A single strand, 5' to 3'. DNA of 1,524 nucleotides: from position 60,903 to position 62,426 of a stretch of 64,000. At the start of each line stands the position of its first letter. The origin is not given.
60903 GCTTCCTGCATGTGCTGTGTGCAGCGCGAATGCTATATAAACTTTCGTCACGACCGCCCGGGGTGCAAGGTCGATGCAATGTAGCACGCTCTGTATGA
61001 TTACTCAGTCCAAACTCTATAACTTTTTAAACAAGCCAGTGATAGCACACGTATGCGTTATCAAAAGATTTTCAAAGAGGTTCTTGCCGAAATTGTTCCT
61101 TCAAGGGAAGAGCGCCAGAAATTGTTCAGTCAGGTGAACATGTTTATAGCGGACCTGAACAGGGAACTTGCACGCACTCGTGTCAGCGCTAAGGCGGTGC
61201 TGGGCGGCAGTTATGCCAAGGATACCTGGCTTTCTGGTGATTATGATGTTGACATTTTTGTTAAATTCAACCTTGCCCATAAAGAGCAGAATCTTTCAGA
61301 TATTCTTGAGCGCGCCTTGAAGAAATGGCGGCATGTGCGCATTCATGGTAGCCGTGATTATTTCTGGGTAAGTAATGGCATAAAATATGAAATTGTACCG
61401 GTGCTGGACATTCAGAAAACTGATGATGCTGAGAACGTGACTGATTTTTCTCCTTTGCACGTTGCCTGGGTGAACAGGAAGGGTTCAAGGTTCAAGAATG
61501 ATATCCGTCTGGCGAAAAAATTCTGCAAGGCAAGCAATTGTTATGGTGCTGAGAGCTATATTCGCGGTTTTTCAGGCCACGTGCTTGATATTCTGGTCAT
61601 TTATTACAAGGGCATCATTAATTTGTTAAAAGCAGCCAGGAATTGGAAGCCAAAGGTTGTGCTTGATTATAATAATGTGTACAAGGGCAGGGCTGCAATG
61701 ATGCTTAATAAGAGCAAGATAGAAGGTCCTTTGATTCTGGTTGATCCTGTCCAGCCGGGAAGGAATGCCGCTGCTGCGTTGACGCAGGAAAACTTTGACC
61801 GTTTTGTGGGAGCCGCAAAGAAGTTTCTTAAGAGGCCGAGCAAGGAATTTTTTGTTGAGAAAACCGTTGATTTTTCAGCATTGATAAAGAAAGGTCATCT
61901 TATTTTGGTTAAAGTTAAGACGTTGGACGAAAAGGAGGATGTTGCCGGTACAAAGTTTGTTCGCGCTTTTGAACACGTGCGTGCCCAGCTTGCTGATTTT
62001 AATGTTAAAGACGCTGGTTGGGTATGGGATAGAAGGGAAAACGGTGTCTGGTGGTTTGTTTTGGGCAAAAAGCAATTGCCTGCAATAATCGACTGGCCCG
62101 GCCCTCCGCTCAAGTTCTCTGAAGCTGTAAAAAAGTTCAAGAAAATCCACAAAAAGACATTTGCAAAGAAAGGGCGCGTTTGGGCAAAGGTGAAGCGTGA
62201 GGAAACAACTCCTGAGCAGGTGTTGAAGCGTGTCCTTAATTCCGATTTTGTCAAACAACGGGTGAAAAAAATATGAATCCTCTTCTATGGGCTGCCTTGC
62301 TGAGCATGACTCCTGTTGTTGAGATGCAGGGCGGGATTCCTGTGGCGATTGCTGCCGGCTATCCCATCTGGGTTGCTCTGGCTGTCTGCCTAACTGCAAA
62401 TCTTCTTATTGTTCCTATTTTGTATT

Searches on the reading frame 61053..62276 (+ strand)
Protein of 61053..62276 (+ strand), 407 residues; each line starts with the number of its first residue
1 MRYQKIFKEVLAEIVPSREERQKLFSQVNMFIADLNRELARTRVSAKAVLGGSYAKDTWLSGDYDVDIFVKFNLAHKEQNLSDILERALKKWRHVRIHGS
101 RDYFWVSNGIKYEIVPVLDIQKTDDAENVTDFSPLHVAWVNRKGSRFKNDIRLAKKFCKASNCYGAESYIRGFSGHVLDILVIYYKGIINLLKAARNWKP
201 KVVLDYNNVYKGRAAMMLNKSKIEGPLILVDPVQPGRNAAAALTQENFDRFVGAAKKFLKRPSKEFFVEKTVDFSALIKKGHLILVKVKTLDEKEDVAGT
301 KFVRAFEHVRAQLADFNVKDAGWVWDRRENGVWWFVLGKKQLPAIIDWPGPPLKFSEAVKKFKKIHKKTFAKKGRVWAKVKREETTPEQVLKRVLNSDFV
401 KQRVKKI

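Call 64: search_protein_families(library=pfam, proteins=[window:61053-62276:+])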
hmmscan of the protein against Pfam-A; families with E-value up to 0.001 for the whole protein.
window:61053-62276:+ (407 aa): 4 families
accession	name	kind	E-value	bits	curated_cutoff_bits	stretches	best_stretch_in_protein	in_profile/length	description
PF09249.16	tRNA_NucTransf2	-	1e-33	116.3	27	1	149-267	1-112/113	tRNA nucleotidyltransferase, second domain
PF21133.2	CAA_C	-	7.9e-08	32.5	22.2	1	286-394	8-119/144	CCA-adding enzyme, C-terminal domain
PF18144.7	SMODS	-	1.4e-07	32.3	26.5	1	1-130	1-141/164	Second Messenger Oligonucleotide or Dinucleotide Synthetase domain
PF01909.29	NTP_transf_2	-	3.3e-07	31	21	1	39-92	8-55/93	Nucleotidyltransferase domain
